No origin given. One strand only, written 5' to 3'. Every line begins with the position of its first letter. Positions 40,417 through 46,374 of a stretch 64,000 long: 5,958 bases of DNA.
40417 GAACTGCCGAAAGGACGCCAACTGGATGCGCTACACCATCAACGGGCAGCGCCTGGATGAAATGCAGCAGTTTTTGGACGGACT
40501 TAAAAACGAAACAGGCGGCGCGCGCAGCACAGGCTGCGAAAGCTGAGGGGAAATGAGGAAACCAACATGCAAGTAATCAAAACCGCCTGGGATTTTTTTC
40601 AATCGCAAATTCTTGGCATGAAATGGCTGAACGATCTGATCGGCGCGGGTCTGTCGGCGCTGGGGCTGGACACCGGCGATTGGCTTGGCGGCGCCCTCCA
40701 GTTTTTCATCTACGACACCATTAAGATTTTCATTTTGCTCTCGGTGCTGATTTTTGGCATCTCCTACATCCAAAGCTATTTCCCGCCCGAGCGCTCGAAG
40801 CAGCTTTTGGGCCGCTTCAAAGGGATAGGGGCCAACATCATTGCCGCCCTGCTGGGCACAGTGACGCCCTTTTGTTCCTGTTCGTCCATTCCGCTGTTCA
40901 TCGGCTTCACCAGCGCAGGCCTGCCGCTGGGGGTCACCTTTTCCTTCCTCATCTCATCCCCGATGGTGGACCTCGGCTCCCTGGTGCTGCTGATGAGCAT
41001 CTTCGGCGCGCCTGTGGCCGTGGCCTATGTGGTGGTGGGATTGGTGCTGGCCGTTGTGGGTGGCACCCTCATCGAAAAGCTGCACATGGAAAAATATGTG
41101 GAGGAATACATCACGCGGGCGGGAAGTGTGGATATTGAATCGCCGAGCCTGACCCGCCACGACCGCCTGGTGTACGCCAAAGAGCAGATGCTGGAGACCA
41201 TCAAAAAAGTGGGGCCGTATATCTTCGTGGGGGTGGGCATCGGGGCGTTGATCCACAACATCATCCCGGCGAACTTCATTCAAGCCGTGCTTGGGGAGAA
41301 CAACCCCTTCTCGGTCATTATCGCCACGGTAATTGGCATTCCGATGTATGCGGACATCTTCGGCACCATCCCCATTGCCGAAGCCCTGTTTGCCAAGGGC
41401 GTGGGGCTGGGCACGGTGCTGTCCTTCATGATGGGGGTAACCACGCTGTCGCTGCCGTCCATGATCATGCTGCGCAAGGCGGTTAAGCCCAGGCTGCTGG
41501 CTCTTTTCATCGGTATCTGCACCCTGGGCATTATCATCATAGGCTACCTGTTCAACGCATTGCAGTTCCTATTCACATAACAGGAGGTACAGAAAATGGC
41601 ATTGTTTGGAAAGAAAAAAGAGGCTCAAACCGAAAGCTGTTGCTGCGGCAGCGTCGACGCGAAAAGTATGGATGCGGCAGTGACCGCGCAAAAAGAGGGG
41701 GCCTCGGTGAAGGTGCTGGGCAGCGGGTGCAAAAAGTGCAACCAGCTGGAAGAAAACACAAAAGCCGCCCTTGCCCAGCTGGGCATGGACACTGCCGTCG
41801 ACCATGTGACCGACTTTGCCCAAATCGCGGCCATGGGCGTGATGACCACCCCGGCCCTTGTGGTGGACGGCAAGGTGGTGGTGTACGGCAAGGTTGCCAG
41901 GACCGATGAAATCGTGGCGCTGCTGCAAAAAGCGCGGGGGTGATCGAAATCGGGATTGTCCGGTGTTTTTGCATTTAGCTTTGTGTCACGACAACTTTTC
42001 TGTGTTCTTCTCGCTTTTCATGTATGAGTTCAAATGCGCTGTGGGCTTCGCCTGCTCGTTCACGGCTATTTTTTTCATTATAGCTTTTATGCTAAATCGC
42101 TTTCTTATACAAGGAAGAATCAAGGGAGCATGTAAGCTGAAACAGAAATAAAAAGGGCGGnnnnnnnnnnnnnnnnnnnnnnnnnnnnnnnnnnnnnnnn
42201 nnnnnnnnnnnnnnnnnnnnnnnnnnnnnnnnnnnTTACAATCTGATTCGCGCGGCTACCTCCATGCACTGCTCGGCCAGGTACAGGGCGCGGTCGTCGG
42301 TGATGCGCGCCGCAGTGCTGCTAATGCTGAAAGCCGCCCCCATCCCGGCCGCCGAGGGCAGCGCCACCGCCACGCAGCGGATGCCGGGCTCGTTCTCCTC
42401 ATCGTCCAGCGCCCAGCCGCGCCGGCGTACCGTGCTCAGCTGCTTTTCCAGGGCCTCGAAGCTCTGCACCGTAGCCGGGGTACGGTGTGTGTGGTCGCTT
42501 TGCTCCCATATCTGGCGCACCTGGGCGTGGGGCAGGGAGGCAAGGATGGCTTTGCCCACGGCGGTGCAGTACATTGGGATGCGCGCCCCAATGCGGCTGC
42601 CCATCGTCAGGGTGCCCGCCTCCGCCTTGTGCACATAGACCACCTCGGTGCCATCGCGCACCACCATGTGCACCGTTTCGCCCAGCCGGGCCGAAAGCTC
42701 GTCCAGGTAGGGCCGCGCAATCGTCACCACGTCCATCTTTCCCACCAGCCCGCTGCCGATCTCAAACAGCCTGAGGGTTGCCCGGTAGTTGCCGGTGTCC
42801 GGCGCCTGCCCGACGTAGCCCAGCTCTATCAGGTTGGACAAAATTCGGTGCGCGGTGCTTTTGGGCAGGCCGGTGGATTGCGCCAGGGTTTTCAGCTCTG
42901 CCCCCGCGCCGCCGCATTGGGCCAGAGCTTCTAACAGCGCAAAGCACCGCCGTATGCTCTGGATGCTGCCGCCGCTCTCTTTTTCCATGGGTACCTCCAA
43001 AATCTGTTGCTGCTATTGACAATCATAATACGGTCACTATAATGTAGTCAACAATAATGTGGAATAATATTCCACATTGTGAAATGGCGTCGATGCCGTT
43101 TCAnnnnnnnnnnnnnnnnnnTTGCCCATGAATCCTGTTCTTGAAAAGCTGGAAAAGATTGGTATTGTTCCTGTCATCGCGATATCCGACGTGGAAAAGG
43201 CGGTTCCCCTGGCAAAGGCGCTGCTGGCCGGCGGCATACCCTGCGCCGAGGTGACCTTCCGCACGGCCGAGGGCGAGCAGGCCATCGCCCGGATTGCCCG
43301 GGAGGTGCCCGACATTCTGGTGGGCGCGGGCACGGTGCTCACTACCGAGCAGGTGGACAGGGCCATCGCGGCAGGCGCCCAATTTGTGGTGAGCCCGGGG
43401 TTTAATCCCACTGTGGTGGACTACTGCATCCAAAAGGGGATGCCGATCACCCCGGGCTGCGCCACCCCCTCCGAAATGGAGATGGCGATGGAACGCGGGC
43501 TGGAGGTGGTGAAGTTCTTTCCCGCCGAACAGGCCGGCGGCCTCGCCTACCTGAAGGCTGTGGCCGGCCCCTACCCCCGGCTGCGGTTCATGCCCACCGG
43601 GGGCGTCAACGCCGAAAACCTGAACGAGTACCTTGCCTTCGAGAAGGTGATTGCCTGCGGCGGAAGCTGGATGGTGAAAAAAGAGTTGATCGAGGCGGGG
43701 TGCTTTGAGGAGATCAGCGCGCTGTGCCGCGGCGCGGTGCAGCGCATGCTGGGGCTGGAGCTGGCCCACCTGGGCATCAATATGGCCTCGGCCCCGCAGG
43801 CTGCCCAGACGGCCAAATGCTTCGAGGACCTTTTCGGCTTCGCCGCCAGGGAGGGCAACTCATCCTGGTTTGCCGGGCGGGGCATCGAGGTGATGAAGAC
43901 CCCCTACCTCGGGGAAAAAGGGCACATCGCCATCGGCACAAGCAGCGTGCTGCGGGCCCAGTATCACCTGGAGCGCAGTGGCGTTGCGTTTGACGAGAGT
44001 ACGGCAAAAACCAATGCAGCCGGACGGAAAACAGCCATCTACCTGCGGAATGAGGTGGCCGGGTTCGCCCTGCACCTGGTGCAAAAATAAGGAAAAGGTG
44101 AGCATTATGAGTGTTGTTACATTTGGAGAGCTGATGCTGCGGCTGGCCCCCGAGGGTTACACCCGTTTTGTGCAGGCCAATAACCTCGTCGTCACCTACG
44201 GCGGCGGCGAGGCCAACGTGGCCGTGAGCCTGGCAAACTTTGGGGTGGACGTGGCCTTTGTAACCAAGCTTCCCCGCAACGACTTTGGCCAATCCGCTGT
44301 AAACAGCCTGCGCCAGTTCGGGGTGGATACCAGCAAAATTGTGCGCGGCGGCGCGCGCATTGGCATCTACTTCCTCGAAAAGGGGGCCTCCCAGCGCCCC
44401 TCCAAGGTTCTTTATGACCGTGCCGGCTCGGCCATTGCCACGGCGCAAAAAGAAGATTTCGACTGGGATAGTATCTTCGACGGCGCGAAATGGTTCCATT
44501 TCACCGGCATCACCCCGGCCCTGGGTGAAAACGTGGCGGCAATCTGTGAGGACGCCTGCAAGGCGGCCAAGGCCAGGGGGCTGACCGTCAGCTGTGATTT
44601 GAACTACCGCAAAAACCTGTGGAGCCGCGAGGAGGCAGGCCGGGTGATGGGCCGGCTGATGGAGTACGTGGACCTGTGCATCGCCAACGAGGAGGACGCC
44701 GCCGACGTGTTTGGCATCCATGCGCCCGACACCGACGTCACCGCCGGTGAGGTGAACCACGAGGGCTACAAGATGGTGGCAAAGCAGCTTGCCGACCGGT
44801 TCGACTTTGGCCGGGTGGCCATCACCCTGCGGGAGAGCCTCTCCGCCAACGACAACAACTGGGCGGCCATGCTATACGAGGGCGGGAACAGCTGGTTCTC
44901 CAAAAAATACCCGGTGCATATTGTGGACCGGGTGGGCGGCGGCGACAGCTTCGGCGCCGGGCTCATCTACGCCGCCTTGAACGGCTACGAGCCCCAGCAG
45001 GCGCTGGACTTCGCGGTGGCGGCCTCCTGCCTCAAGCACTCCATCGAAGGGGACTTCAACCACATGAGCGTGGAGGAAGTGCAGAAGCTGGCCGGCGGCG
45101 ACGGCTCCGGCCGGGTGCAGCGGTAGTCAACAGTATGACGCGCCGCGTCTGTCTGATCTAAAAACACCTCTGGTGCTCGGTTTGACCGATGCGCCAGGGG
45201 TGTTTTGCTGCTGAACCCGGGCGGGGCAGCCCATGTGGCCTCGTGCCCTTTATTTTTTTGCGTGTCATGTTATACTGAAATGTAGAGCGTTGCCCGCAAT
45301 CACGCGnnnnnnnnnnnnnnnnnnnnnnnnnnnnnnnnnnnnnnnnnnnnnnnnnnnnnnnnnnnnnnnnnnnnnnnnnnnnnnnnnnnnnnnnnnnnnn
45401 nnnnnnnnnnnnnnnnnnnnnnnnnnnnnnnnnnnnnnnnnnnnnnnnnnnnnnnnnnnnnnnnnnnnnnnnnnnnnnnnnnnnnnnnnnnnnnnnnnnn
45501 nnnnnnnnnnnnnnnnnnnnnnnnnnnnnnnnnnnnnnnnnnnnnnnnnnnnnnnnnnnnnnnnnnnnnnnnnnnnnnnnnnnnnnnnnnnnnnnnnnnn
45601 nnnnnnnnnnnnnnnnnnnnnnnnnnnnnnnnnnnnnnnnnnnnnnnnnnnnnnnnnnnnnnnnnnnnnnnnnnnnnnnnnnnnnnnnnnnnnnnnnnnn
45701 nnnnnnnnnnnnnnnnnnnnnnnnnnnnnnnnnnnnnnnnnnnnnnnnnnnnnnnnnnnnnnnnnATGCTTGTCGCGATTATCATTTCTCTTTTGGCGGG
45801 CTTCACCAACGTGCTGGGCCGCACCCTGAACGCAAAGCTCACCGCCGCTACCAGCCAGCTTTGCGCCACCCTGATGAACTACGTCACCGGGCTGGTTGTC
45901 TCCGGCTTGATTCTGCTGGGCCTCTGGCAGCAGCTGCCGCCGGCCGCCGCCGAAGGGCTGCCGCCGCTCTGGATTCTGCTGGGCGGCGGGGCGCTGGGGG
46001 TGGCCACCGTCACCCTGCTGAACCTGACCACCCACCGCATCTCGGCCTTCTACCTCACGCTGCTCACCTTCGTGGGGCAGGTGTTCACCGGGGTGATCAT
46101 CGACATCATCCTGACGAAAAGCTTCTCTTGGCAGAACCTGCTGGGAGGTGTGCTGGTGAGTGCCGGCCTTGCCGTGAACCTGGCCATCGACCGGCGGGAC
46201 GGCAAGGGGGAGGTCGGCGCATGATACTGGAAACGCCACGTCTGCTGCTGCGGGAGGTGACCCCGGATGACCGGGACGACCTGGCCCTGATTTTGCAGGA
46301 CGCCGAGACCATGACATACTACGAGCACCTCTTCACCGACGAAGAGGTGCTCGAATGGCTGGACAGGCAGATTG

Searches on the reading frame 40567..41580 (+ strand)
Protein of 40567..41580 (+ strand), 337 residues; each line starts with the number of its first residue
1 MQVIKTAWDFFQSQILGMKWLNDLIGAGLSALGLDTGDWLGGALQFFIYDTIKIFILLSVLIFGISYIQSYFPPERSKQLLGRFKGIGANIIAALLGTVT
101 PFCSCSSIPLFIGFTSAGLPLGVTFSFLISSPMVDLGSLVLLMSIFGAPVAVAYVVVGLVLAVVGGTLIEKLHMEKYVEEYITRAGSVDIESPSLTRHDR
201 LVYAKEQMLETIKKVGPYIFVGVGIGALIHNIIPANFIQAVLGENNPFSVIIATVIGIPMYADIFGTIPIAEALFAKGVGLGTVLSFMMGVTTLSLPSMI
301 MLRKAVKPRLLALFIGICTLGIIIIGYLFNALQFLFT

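Call 56: search_protein_families(library=pfam, proteins=[window:40567-41580:+], max_evalue=0.00001)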
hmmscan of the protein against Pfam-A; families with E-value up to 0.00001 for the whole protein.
window:40567-41580:+ (337 aa): 1 family
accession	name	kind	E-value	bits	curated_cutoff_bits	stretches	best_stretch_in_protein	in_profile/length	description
PF03773.19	ArsP_1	-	8.6e-67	225.8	32.3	1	40-330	2-293/294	Predicted permease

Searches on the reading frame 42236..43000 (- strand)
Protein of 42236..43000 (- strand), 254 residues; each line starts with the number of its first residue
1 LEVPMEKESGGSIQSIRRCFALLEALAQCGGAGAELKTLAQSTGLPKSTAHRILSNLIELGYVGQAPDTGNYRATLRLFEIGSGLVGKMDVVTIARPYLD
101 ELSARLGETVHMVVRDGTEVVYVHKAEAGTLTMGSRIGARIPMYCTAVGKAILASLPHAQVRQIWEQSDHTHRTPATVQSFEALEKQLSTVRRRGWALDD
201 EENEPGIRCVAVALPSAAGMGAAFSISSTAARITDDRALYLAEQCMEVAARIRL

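Call 57: search_protein_families(library=pfam, proteins=[window:42236-43000:-], max_evalue=0.01)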
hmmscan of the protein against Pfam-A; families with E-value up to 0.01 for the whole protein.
window:42236-43000:- (254 aa): 7 families
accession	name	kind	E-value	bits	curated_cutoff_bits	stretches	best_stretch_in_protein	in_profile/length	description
PF01614.24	IclR_C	-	4e-47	160.5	24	1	86-252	4-172/174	Bacterial transcriptional regulator IclR C-terminal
PF09339.16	HTH_IclR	-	3.8e-15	55.8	22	1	15-66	1-51/52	IclR helix-turn-helix domain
PF25213.1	HVO_A0261_N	-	2.9e-05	24.3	35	1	21-75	15-64/86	HVO_A0261 N-terminal domain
PF12802.13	MarR_2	-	5.8e-05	23.6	27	1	19-65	7-52/61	MarR family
PF13730.12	HTH_36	-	0.00061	20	25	1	28-63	16-55/55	Helix-turn-helix domain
PF13412.12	HTH_24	-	0.001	19.1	21.9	1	32-63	16-47/48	Winged helix-turn-helix DNA-binding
PF01978.25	TrmB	-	0.0083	16.4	25.6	0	34-66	23-55/68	Sugar-specific transcriptional regulator TrmB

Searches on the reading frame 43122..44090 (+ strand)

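Call 57: search_protein_families(library=pfam, proteins=[window:43122-44090:+], max_evalue=0.01)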
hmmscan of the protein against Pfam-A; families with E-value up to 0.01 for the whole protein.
window:43122-44090:+ (322 aa): 1 family
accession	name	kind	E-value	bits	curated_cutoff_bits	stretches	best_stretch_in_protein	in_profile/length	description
PF01081.25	Aldolase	-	1.4e-69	233.9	27.8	1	8-200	3-195/196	KDPG and KHG aldolase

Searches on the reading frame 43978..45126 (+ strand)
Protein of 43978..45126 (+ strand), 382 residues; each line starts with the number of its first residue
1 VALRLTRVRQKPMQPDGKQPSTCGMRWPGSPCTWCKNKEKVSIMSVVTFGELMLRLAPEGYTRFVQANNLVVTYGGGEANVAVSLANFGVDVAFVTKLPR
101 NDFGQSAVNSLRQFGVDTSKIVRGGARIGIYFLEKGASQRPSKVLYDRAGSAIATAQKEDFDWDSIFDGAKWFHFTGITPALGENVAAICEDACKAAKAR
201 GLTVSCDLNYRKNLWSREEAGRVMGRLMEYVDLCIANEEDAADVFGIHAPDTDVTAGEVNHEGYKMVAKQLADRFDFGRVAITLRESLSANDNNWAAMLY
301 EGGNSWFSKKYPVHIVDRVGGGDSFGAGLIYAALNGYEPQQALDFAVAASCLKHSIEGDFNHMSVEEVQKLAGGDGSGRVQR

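Call 57: search_protein_families(library=pfam, proteins=[window:43978-45126:+], max_evalue=0.01)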
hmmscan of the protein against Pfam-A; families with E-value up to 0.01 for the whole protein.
window:43978-45126:+ (382 aa): 1 family
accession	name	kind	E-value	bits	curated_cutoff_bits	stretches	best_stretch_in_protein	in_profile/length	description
PF00294.29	PfkB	-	4.1e-35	122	25.8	1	45-353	3-289/302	pfkB family carbohydrate kinase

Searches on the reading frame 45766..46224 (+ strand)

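Call 57: search_protein_families(library=pfam, proteins=[window:45766-46224:+], max_evalue=0.01)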
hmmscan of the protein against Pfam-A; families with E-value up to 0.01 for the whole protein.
window:45766-46224:+ (152 aa): 2 families
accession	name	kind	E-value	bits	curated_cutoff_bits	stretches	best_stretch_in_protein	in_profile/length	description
PF04657.19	DMT_YdcZ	-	4.5e-18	66.3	24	1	4-136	2-139/140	Putative inner membrane exporter, YdcZ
PF00892.27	EamA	-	1.3e-05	26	28.2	1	2-138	5-133/135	EamA-like transporter family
